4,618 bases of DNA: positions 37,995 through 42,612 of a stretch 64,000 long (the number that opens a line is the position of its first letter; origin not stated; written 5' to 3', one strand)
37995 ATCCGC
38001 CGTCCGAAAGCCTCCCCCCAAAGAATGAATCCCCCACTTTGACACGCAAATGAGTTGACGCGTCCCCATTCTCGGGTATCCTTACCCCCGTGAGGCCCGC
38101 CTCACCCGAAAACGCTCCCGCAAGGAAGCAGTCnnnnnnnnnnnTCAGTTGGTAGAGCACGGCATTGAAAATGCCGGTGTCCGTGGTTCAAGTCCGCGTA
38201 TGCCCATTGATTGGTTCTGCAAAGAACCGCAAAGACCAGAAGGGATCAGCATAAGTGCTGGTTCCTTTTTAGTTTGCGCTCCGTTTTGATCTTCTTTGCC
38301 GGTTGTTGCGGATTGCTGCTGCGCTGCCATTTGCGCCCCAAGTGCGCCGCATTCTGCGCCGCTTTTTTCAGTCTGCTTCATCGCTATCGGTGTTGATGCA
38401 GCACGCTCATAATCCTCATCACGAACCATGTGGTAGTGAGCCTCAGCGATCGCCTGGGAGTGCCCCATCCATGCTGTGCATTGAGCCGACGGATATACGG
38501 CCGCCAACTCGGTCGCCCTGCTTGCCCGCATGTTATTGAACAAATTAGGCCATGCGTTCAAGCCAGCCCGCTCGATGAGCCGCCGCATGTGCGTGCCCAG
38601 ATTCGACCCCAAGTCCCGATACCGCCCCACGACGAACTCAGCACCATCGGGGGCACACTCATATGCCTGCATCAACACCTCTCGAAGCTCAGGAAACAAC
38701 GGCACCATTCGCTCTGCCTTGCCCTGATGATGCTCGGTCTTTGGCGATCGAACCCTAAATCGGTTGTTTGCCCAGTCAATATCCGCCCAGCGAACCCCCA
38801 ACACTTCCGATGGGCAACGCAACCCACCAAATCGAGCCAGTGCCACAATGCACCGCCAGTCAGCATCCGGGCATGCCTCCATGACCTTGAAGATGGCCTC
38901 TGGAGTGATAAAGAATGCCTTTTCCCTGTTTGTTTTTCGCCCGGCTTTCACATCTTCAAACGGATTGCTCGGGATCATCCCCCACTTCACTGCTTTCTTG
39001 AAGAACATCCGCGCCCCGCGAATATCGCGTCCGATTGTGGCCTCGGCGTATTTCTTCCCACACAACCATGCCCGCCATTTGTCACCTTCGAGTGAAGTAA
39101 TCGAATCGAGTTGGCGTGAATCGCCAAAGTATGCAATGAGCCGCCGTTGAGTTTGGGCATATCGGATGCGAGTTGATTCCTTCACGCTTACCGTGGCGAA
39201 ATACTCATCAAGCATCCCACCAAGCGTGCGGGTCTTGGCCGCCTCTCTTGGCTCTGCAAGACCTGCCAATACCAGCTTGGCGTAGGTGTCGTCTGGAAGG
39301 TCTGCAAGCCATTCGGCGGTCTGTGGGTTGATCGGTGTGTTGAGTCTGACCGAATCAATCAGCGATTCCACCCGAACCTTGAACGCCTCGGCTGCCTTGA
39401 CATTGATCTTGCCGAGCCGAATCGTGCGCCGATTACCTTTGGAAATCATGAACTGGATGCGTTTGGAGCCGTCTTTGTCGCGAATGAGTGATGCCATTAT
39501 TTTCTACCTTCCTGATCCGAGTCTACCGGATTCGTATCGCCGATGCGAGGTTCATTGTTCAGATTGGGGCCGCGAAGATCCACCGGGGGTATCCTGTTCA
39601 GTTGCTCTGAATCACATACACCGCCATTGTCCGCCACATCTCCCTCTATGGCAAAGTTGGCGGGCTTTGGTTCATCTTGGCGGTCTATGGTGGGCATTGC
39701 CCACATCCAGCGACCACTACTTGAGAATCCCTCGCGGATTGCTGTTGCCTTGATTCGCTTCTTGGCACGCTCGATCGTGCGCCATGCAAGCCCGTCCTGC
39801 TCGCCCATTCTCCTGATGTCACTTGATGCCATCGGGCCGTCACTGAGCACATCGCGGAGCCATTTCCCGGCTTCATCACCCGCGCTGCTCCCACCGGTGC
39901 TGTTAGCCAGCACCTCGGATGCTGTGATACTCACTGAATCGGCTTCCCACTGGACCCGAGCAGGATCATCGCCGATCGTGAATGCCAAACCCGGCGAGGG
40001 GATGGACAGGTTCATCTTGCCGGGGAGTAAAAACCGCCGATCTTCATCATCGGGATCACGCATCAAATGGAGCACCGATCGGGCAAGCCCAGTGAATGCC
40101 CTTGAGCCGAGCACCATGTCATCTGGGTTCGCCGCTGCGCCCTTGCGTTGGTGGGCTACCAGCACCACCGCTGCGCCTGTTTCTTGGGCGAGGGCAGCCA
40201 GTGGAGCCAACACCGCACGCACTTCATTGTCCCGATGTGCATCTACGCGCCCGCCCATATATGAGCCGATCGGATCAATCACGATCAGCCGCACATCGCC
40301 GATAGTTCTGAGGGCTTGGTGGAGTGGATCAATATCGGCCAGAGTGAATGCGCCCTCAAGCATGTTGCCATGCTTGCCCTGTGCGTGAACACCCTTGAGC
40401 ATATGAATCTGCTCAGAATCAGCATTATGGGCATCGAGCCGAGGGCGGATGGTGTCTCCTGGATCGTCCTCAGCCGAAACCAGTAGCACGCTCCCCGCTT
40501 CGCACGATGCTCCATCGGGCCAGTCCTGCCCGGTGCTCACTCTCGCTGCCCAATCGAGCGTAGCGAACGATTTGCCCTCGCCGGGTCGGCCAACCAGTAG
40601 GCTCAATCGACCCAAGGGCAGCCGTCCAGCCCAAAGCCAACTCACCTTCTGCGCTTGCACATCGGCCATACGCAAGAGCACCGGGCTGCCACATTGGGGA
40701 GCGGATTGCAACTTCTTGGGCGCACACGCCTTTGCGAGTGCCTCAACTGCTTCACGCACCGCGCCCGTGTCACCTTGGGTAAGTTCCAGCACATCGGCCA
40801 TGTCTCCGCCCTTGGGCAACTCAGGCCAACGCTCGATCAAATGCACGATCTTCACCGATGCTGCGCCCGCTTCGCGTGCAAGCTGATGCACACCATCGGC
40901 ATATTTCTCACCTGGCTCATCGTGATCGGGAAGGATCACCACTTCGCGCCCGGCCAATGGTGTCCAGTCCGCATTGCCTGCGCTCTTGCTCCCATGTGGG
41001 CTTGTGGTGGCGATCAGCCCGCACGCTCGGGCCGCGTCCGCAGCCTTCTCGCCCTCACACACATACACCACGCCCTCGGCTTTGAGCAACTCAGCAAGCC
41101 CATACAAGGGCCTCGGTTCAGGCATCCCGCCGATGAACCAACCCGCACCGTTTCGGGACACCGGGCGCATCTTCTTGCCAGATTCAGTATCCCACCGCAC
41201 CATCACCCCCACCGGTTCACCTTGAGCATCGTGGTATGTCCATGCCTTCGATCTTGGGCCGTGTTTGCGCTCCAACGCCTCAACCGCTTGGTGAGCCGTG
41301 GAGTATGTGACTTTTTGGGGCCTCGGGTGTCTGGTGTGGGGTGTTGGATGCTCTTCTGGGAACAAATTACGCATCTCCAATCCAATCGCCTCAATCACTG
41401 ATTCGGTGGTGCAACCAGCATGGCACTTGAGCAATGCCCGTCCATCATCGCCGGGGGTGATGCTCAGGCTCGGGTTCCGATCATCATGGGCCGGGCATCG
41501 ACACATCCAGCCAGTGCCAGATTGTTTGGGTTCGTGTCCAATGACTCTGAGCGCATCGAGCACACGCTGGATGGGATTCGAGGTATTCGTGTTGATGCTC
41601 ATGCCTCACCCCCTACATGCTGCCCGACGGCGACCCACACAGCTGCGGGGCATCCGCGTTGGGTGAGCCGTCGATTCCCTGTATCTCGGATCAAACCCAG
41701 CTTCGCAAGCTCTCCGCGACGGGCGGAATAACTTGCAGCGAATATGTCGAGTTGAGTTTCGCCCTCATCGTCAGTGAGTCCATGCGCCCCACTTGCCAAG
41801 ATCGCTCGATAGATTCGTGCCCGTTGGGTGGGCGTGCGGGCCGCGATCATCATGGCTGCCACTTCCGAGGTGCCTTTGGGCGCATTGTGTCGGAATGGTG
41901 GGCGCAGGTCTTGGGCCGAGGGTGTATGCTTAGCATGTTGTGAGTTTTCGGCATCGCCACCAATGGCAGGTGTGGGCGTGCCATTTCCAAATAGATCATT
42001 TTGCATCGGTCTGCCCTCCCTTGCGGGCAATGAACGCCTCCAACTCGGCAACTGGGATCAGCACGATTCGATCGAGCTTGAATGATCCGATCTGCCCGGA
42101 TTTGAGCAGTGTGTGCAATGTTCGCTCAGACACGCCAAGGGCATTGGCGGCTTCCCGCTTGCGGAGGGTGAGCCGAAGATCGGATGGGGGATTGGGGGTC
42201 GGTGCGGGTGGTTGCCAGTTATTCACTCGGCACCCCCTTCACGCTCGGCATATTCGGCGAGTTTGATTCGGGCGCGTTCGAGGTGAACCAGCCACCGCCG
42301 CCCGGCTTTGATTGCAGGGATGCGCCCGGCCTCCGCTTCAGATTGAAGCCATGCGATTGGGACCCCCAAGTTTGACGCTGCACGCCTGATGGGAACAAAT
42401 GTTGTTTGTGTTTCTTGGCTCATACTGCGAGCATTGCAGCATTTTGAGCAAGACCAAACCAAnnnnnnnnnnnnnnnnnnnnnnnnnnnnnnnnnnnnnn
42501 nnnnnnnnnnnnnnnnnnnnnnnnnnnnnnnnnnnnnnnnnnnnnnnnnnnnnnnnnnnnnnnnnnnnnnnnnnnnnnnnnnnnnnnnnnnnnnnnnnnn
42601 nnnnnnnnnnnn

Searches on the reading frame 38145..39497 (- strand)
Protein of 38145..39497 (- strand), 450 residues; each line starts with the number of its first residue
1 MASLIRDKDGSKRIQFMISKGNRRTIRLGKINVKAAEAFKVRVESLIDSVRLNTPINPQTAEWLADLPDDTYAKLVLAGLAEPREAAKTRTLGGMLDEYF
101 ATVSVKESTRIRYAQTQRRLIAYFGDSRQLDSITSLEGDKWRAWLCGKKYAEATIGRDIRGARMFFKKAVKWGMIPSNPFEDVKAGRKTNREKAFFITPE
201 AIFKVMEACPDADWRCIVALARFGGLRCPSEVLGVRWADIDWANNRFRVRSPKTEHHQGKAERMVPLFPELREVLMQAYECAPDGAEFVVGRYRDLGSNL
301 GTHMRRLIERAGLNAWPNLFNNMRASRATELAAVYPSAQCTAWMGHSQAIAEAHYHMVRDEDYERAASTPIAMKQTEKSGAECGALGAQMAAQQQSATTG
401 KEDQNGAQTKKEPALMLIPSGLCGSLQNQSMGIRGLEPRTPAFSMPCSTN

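Call 5: search_protein_families(library=pfam, proteins=[window:38145-39497:-], max_evalue=0.1)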
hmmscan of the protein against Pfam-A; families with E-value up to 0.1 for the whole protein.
window:38145-39497:- (450 aa): 6 families
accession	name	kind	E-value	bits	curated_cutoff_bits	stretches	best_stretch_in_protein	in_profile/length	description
PF00589.27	Phage_integrase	-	5e-08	33.4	27.1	1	200-355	6-165/172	Phage integrase family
PF13102.12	Phage_int_SAM_5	-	8.9e-06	26.4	22.3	1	97-183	7-96/98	Phage integrase SAM-like domain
PF03588.20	Leu_Phe_trans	-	0.03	14.3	22.7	0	15-108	37-125/171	Leucyl/phenylalanyl-tRNA protein transferase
PF03864.22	Phage_cap_E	-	0.036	13.6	22.9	0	73-136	42-103/329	Phage major capsid protein E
PF14659.12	Phage_int_SAM_3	-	0.049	14.3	22.6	1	91-142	1-54/58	Phage integrase, N-terminal SAM-like domain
PF02899.23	Phage_int_SAM_1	-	0.068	13.9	22.3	0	98-170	3-80/83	Phage integrase, N-terminal SAM-like domain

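Call 8: search_protein_families(library=ncbifam, proteins=[window:38145-39497:-], max_evalue=0.1)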
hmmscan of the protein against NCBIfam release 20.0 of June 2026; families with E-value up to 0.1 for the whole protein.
window:38145-39497:- (450 aa): 5 families
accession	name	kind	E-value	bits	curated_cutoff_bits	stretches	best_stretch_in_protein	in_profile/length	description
TIGR02224.1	recomb_XerC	equivalog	1.3e-08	34.6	335.15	1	105-277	13-186/295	tyrosine recombinase XerC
NF040815.2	recomb_XerA_Arch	equivalog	2.8e-08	33.6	220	1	107-362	14-258/263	site-specific tyrosine recombinase/integron integrase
TIGR02225.1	recomb_XerD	equivalog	3.3e-07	29.9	329.6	1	105-277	13-182/290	site-specific tyrosine recombinase XerD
TIGR02249.1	integrase_gron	subfamily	3.5e-05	23.3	265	1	107-281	16-179/315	integron integrase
NF001399.0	PRK00283.1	subfamily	0.0036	16.6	279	1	119-274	36-189/300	tyrosine recombinase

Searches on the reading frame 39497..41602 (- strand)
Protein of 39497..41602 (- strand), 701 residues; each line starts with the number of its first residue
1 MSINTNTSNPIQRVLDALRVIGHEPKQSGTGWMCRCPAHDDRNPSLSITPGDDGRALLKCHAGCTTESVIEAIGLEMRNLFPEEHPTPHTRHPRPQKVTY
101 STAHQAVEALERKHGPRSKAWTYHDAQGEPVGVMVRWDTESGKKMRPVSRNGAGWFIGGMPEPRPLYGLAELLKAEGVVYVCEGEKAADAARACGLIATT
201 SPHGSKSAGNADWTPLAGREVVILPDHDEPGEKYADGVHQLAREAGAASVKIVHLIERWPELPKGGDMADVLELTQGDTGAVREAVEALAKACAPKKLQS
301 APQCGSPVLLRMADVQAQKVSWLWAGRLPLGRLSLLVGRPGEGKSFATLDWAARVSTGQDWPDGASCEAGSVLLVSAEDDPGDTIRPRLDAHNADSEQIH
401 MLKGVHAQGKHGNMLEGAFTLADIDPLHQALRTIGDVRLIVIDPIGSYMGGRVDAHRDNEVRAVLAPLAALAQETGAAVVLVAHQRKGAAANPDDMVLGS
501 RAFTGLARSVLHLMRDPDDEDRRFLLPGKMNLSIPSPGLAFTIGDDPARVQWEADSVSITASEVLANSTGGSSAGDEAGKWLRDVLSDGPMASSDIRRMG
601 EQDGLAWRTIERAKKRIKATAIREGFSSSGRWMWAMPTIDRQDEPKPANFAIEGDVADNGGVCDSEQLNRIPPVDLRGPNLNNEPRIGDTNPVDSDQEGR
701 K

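Call 5: search_protein_families(library=pfam, proteins=[window:39497-41602:-], max_evalue=0.1)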
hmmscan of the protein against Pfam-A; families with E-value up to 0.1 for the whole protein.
window:39497-41602:- (701 aa): 5 families
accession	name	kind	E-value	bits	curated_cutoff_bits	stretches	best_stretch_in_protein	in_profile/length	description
PF13481.12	AAA_25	-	3.8e-39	134.8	27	1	312-489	14-194/195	AAA domain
PF06745.19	ATPase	-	0.0014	18.5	26.6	1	325-491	13-170/231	KaiC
PF01807.25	Zn_ribbon_DnaG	-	0.0054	17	24.9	1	25-64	25-60/98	CHC2 zinc finger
PF03796.21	DnaB_C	-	0.054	13.3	27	0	423-484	113-177/255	DnaB-like helicase C terminal domain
PF13155.12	Toprim_2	-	0.095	13.5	22.1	0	219-254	43-77/88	Toprim-like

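Call 6: search_protein_families(library=padloc, proteins=[window:39497-41602:-], max_evalue=0.1)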
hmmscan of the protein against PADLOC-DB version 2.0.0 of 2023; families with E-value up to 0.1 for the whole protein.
window:39497-41602:- (701 aa): 2 families
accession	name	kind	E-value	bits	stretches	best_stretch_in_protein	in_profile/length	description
PDLC03800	RTasDnaG-like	-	6.5e-06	23.1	1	162-277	269-377/550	DRT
PDLC03767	RT_UG29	-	0.0029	13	1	19-60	20-61/2280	DRT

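Call 8: search_protein_families(library=ncbifam, proteins=[window:39497-41602:-], max_evalue=0.1)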
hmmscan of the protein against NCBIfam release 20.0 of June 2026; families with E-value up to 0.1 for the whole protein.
window:39497-41602:- (701 aa): 3 families
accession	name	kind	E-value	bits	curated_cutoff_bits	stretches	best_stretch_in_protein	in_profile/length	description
NF005477.0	PRK07078.1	subfamily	3.5e-28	98.2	1014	1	107-274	124-286/759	hypothetical protein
TIGR01391.1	dnaG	equivalog_domain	0.0004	19.4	283.6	1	10-62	9-60/414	DNA primase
NF003092.0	PRK04017.1-3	equivalog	0.015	15.3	193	1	175-243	19-85/125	hypothetical protein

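Call 9: search_protein_families(library=phrogs, proteins=[window:39497-41602:-], max_evalue=0.1)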
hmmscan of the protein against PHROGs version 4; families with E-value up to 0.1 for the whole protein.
window:39497-41602:- (701 aa): 24 families
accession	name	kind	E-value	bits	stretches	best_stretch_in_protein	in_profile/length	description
phrog_239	-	DNA, RNA and nucleotide metabolism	2.5e-42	146.8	1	25-521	34-561/801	DNA primase/helicase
phrog_6088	-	DNA, RNA and nucleotide metabolism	4e-31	109.2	2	24-86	14-76/772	DNA primase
phrog_10729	-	DNA, RNA and nucleotide metabolism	7.2e-20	71.8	1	311-638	379-715/722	DNA polymerase/primase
phrog_3123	-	unknown function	8.9e-17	61.9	1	305-522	309-545/583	-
phrog_906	-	DNA, RNA and nucleotide metabolism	1.9e-13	51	1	319-521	515-704/872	DNA polymerase/primase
phrog_2850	-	unknown function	1e-11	45.4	1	319-487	146-309/465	-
phrog_47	-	DNA, RNA and nucleotide metabolism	4e-10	39.9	2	158-270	211-320/947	DNA primase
phrog_19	-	DNA, RNA and nucleotide metabolism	2.3e-08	34.4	1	326-517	348-541/621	DnaB-like replicative helicase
phrog_25693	-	unknown function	3.7e-07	30.1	1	322-519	41-244/405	-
phrog_2597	-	DNA, RNA and nucleotide metabolism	1e-06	28.6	1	330-492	366-521/747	DNA primase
phrog_849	-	DNA, RNA and nucleotide metabolism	2.3e-06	27.9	1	163-251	225-320/435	DNA primase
phrog_360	-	DNA, RNA and nucleotide metabolism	4e-06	28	1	6-111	3-87/133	DNA primase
phrog_1284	-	unknown function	8.3e-06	26.4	1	314-492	19-191/306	-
phrog_243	-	DNA, RNA and nucleotide metabolism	2.1e-05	24.6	1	331-492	35-198/273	DnaB-like replicative helicase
phrog_4762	-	unknown function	3.4e-05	23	1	160-233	78-154/822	-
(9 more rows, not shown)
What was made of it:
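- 39497..41602 (-): Primase-helicase (CHC2 Zn finger / Toprim / AAA_25). Pfam AAA_25 3.8e-39 (call 5); phrog_239 2.5e-42 (call 9)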

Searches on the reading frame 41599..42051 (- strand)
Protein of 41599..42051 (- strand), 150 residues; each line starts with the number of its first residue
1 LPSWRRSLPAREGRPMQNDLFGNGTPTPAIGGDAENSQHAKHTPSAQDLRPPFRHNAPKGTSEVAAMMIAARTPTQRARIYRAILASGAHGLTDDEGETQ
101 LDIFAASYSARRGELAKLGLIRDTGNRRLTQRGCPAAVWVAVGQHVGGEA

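Call 5: search_protein_families(library=pfam, proteins=[window:41599-42051:-], max_evalue=0.1)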
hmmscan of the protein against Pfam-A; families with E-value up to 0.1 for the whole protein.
window:41599-42051:- (150 aa): 1 family
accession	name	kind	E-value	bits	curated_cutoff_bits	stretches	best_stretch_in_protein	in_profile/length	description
PF19368.5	AraR_C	-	0.068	13.9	23.8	0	106-139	31-64/82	AraR C-terminal winged HTH domain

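Call 6: search_protein_families(library=padloc, proteins=[window:41599-42051:-], max_evalue=0.1)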
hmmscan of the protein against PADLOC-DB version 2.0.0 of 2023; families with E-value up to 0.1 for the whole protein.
window:41599-42051:- (150 aa): 0 families

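Call 8: search_protein_families(library=ncbifam, proteins=[window:41599-42051:-], max_evalue=0.1)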
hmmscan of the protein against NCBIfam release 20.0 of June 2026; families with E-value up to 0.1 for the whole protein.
window:41599-42051:- (150 aa): 0 families

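Call 9: search_protein_families(library=phrogs, proteins=[window:41599-42051:-], max_evalue=0.1)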
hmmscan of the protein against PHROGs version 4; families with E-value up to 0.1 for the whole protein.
window:41599-42051:- (150 aa): 2 families
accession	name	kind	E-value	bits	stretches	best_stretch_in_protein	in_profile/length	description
phrog_1123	-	unknown function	1.7e-05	25.6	1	59-144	15-99/112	-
phrog_18663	-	unknown function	0.0012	20.2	1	61-130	17-87/113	-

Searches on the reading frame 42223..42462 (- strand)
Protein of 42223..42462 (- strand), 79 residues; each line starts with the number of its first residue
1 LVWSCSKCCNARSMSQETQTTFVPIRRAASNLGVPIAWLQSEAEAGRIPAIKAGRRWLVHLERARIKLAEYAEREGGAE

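Call 5: search_protein_families(library=pfam, proteins=[window:42223-42462:-], max_evalue=0.1)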
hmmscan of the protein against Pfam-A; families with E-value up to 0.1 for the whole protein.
window:42223-42462:- (79 aa): 2 families
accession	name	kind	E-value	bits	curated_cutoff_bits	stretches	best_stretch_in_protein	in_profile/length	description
PF12728.13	HTH_17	-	0.0035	18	27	1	29-61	8-40/51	Helix-turn-helix domain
PF07833.16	Cu_amine_oxidN1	-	0.036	14.5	24.2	1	18-42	17-41/108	Copper amine oxidase N-terminal domain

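Call 6: search_protein_families(library=padloc, proteins=[window:42223-42462:-], max_evalue=0.1)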
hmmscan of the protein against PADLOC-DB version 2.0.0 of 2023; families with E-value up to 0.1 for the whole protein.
window:42223-42462:- (79 aa): 0 families

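Call 8: search_protein_families(library=ncbifam, proteins=[window:42223-42462:-], max_evalue=0.1)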
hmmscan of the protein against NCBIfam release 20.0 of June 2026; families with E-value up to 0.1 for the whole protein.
window:42223-42462:- (79 aa): 1 family
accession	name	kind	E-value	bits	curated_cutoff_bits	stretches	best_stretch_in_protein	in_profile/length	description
TIGR01764.1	excise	domain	0.0037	17.6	28.8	1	28-62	7-41/49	excisionase family DNA-binding protein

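Call 9: search_protein_families(library=phrogs, proteins=[window:42223-42462:-], max_evalue=0.1)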
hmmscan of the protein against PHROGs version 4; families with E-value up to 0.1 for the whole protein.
window:42223-42462:- (79 aa): 4 families
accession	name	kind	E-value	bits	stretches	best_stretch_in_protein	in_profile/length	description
phrog_7506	-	integration and excision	4.7e-05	24.7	1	22-66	15-59/78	recombination directionality factor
phrog_1840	-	integration and excision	6.1e-05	24.4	1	23-58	7-43/90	excisionase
phrog_25665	-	integration and excision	0.013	16.6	1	26-59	29-62/93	excisionase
phrog_629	-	integration and excision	0.05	14.6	1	43-67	29-55/82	excisionase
